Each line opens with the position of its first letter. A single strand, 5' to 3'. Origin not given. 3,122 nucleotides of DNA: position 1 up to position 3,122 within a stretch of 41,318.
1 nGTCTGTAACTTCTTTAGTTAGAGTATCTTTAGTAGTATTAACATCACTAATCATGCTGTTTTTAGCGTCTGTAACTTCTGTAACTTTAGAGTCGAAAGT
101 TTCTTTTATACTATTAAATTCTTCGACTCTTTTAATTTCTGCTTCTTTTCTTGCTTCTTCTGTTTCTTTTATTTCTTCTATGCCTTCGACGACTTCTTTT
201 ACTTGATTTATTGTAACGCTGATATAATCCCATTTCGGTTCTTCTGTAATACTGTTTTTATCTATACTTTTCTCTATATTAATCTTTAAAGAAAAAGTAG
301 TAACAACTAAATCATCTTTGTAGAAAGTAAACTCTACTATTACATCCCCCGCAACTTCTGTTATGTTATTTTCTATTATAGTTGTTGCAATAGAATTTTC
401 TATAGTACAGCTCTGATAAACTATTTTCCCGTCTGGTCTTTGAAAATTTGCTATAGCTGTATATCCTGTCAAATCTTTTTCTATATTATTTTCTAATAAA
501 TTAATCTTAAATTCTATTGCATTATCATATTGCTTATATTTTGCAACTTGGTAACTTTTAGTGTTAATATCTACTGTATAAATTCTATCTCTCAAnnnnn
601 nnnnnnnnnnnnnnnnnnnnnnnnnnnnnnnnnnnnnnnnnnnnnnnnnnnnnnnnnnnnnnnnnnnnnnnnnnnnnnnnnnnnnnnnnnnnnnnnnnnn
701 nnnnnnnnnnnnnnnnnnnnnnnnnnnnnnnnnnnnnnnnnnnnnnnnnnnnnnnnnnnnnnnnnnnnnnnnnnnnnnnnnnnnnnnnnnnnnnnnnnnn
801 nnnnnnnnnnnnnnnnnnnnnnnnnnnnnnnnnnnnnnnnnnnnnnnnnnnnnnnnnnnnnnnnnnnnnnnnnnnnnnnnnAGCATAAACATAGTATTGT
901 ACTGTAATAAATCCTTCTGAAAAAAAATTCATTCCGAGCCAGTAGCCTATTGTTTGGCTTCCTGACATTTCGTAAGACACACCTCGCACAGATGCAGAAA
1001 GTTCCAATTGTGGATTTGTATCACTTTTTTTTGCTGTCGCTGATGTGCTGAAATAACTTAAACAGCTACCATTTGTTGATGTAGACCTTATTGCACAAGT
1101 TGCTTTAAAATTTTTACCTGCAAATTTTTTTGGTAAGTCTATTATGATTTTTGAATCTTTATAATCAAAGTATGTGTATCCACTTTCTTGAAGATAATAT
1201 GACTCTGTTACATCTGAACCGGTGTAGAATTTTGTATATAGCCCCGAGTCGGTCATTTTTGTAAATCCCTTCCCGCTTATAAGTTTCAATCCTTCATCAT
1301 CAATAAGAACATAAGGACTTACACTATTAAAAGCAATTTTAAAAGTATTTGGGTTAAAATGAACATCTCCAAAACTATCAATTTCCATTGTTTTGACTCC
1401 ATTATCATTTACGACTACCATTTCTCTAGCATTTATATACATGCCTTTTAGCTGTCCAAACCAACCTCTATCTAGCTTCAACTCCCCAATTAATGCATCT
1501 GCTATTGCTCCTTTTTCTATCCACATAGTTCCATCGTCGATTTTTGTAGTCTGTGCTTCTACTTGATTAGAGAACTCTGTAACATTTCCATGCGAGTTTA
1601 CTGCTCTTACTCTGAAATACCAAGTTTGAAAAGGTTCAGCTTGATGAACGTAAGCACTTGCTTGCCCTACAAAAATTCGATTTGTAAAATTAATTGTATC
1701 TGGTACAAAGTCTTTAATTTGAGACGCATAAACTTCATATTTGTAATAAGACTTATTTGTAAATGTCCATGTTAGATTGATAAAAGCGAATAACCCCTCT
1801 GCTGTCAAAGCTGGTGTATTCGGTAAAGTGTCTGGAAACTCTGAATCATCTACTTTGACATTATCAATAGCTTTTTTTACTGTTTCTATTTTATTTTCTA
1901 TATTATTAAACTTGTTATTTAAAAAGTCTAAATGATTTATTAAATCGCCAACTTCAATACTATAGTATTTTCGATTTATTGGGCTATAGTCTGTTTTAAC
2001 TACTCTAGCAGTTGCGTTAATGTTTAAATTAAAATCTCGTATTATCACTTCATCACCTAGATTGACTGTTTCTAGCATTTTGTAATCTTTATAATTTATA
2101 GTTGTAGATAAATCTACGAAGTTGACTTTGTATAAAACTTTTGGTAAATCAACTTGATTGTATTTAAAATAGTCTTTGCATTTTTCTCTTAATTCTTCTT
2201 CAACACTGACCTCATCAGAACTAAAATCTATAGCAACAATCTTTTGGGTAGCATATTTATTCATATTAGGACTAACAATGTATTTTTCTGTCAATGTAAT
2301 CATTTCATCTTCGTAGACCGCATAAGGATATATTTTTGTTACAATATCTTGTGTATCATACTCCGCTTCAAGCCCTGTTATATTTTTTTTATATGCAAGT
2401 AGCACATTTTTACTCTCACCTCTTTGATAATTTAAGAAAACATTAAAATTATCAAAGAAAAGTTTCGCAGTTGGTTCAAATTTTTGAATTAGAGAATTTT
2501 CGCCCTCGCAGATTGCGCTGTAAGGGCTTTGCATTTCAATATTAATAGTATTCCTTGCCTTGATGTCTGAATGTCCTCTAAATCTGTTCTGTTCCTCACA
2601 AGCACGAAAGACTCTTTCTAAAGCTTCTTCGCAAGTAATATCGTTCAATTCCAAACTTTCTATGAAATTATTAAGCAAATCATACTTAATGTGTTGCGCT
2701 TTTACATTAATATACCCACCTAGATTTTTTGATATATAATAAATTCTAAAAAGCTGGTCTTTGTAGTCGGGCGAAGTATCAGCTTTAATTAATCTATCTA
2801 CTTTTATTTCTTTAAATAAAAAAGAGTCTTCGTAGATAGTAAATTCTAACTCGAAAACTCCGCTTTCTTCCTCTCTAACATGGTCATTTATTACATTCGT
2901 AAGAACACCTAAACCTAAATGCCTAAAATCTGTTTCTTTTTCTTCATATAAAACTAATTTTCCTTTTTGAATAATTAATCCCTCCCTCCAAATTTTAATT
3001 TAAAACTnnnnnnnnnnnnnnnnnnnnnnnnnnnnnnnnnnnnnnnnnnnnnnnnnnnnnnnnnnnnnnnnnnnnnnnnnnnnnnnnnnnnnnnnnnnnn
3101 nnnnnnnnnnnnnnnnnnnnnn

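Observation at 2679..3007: Tal gene probably starts about 98 codons upstream of the first canonical start, at a non-canonical codon behind a strong SD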

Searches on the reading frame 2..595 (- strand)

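Call 82: search_protein_families(library=pfam, proteins=[window:2-595:-], max_evalue=0.001)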
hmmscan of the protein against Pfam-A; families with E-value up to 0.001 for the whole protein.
window:2-595:- (198 aa): 1 family
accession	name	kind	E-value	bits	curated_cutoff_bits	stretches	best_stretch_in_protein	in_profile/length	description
PF10651.15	BppU_N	-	2.1e-10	40.9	23.1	1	16-134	19-142/142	BppU N-terminal domain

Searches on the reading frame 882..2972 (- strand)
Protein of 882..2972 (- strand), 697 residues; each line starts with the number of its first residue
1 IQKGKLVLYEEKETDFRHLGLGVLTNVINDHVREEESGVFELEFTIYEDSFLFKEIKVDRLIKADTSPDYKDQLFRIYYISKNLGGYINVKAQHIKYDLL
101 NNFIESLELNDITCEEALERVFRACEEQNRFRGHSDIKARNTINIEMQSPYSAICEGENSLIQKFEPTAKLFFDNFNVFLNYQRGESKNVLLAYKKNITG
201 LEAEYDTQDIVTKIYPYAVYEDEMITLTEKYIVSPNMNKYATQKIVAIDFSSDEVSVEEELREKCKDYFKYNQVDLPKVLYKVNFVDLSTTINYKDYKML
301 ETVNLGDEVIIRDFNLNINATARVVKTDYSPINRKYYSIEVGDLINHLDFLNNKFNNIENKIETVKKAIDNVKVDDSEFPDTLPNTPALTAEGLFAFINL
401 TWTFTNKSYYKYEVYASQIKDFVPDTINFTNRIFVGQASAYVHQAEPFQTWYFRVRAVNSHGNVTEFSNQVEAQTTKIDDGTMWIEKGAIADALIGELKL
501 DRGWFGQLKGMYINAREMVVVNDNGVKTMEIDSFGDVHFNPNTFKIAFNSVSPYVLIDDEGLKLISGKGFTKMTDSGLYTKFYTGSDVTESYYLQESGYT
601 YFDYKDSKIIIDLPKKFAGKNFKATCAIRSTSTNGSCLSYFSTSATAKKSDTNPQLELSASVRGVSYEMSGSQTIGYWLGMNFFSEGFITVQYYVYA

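Call 16: search_solved_structures(query=window:882-2972:-, max_evalue=0.01, show_alignments=2)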
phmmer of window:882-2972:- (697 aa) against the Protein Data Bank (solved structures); distinct sequences matched with E-value up to 0.01: 0.

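Call 17: search_protein_families(library=pfam, proteins=[window:882-2972:-, window:882-2678:-], max_evalue=0.01)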
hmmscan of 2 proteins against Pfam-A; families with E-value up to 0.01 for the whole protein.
window:882-2972:- (697 aa): 3 families
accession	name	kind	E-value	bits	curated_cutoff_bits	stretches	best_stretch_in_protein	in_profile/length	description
PF06605.17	Prophage_tail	-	2.3e-20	73.8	31.3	1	97-342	2-237/250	Prophage endopeptidase tail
PF00041.27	fn3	-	0.00031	21.3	25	1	398-473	16-83/84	Fibronectin type III domain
PF18994.6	Prophage_tailD1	-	0.0031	18.1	23.6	1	24-94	14-84/84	Prophage endopeptidase tail N-terminal domain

window:882-2678:- (599 aa): 2 families
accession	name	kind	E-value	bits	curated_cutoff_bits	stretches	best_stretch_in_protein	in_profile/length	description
PF06605.17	Prophage_tail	-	4.5e-20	72.8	31.3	1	8-244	12-237/250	Prophage endopeptidase tail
PF00041.27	fn3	-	0.00025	21.6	25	1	300-375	16-83/84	Fibronectin type III domain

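Call 60: list_cluster_members(proteins=[window:882-2972:-, window:882-2678:-, window:882-2648:-, P0002])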
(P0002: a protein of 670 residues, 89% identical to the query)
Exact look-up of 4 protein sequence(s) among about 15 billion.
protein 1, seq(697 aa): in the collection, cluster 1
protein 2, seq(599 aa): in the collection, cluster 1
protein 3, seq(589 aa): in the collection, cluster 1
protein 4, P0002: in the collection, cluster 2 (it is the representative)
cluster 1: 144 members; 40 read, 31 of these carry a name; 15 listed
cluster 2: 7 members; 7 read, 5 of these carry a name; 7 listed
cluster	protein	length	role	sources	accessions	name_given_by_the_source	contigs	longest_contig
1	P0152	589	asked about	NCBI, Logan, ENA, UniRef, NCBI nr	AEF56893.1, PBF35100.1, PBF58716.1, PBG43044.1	endopeptidase [Clostridioides difficile] | Tail protein/endopeptidase n=1 Tax=Clostridium phage phiCD38-2 TaxID=1032362 ... | tail protein with peptidase activity [Clostridium phage phiCD38-2]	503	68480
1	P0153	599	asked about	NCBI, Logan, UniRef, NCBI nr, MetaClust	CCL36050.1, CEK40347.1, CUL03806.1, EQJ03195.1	hypothetical protein BN175_2630003 [Clostridioides difficile T23] | Prophage endopeptidase tail n=2 Tax=Leicestervirus TaxID=2843416 RepID=A0A1J1J8N7_9CAUD | tail protein with peptidase activity [Clostridium phage phiCD146]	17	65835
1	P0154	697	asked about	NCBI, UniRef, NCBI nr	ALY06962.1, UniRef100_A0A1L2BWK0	tail endopeptidase [Clostridium phage CDSH1] | Tail endopeptidase n=1 Tax=Clostridium phage CDSH1 TaxID=1755693 RepID=A0A1L2BWK0_9CAUD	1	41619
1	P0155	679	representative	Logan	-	-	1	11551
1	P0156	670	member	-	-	phage tail protein [Clostridioides difficile] | phage tail spike protein n=3 Tax=Clostridioides difficile TaxID=1496 RepID=UPI00093B9FE2 | phage tail spike protein [Clostridioides difficile]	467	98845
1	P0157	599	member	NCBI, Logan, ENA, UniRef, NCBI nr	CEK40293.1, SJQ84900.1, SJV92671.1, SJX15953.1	Phage-related protein [Clostridioides difficile] | Tail protein/endopeptidase n=1 Tax=Clostridium phage phiCD111 TaxID=1582150 ... | tail protein with peptidase activity [Clostridium phage phiCD111]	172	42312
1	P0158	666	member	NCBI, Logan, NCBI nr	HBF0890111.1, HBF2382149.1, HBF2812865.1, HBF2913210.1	TPA: phage tail protein [Clostridioides difficile] | phage tail protein [Clostridioides difficile]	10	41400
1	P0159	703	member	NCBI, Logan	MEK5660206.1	phage tail spike protein [Clostridioides difficile]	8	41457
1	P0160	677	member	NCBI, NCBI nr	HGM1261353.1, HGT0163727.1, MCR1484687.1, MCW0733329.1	phage tail protein [Clostridioides difficile] | phage tail spike protein [Clostridioides difficile]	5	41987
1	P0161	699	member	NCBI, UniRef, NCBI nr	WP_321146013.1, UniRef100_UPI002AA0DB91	phage tail spike protein [Clostridioides difficile] | phage tail spike protein n=4 Tax=Clostridioides difficile TaxID=1496 RepID=UPI002AA0DB91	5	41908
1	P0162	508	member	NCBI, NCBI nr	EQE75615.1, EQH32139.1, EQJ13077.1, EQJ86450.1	phage minor structural, N-terminal region domain protein [Clostridioides difficile ... | phage minor structural, N-terminal region domain protein [Clostridioides difficile CD47]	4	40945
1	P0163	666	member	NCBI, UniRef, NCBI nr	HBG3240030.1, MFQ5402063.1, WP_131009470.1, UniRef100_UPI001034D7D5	TPA: phage tail protein [Clostridioides difficile] | phage tail spike protein n=1 Tax=Clostridioides difficile TaxID=1496 RepID=UPI001034D7D5 | phage tail spike protein [Clostridioides difficile]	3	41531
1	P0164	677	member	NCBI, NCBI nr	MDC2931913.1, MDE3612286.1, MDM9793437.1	phage tail protein [Clostridioides difficile]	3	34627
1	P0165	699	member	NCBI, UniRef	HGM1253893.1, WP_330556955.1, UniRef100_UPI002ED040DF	phage tail spike protein [Clostridioides difficile] | phage tail spike protein n=1 Tax=Clostridioides difficile TaxID=1496 RepID=UPI002ED040DF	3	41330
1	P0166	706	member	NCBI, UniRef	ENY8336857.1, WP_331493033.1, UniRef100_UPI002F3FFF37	phage tail spike protein [Clostridioides difficile] | phage tail spike protein n=1 Tax=Clostridioides difficile TaxID=1496 RepID=UPI002F3FFF37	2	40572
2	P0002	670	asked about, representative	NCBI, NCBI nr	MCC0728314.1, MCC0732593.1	phage tail protein [Clostridioides sp. ZZV14-6045]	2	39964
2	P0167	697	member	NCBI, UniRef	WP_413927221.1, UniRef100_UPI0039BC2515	phage tail spike protein [Clostridioides sp. ZZV14-6048] | phage tail spike protein n=1 Tax=unclassified Clostridioides TaxID=2635829 ...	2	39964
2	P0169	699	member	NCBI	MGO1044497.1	phage tail spike protein [Clostridioides difficile]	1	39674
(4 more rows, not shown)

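Call 63: find_encoding_contigs(protein=P0167, flank=600, max_places=2)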
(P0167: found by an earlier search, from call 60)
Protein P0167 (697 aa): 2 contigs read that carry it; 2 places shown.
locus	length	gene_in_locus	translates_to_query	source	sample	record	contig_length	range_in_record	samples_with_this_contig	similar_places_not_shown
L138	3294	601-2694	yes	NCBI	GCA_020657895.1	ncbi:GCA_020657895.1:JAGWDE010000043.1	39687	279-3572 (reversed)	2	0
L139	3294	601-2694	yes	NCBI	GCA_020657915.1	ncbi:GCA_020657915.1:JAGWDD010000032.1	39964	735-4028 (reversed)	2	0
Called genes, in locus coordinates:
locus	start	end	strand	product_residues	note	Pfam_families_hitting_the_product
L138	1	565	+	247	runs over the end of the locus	PF05709:Sipho_tail (weak)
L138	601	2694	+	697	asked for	PF06605:Prophage_tail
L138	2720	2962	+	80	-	-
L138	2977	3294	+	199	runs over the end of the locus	PF10651:BppU_N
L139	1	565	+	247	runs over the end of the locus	PF05709:Sipho_tail (weak)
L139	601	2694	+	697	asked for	PF06605:Prophage_tail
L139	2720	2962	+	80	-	-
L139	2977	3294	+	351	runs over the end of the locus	?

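Call 64: find_encoding_contigs(protein=P0169, flank=600, max_places=2)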
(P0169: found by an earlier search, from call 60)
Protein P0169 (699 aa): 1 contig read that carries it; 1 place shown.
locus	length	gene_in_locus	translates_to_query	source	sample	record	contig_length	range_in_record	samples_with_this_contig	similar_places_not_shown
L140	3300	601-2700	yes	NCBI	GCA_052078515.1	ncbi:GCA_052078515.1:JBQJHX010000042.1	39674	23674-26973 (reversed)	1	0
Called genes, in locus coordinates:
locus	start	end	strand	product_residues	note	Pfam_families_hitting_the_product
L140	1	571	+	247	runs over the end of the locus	PF05709:Sipho_tail (weak)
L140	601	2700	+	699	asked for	PF06605:Prophage_tail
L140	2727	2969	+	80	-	-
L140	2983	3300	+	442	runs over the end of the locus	PF10651:BppU_N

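Call 65: find_encoding_contigs(protein=P0163, flank=600, max_places=2)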
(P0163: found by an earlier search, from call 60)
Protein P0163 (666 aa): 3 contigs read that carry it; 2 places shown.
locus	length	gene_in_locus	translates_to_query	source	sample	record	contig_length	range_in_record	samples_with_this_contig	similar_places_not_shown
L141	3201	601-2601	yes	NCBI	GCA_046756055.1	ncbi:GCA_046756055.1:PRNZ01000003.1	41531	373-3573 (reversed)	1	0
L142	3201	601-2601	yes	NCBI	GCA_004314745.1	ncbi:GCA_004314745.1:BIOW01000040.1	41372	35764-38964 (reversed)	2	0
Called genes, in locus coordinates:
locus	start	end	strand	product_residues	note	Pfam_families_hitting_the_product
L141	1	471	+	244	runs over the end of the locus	PF05709:Sipho_tail (weak)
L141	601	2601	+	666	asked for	PF06605:Prophage_tail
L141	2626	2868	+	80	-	-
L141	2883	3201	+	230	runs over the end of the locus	PF10651:BppU_N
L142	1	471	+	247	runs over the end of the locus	PF05709:Sipho_tail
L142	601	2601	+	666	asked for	PF06605:Prophage_tail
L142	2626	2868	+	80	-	-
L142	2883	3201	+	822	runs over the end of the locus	-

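Call 83: search_protein_families(library=phrogs, proteins=[window:882-2972:-], max_evalue=0.001)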
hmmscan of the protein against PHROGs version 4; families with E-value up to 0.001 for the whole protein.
window:882-2972:- (697 aa): 14 families
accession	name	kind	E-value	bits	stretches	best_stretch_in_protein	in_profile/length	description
phrog_8687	-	other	0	1424.4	1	99-697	1-599/599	tail protein with peptidase activity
phrog_13289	-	tail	4.4e-208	694.6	1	6-584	2-579/938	tail protein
phrog_1067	-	head and packaging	5.7e-87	294.2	1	6-418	8-378/991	minor head protein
phrog_5555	-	tail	2.9e-74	251.8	1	7-371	3-371/788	tail protein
phrog_7142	-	tail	2.9e-58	198.8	1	6-349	3-341/622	tail protein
phrog_2270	-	unknown function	4.3e-51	175.5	1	7-367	2-351/637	-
phrog_1330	-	tail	1.4e-45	156.7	1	4-387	5-414/1361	tail protein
phrog_12493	-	tail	2.8e-29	102.7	2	7-224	6-231/950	tail protein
phrog_2189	-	tail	2.4e-25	89.7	1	25-346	20-331/971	tail protein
phrog_33972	-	tail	8.2e-25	88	1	5-486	3-494/714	tail protein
phrog_7043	-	tail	9.1e-19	68.5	1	65-368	68-377/1077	tail protein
phrog_12312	-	head and packaging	5.2e-09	36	1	256-362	273-374/784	virion structural protein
phrog_31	-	tail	7.7e-09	34.9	1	381-490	965-1077/1565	central tail fiber J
phrog_3475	-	tail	1.2e-06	28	1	171-366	549-735/841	minor tail protein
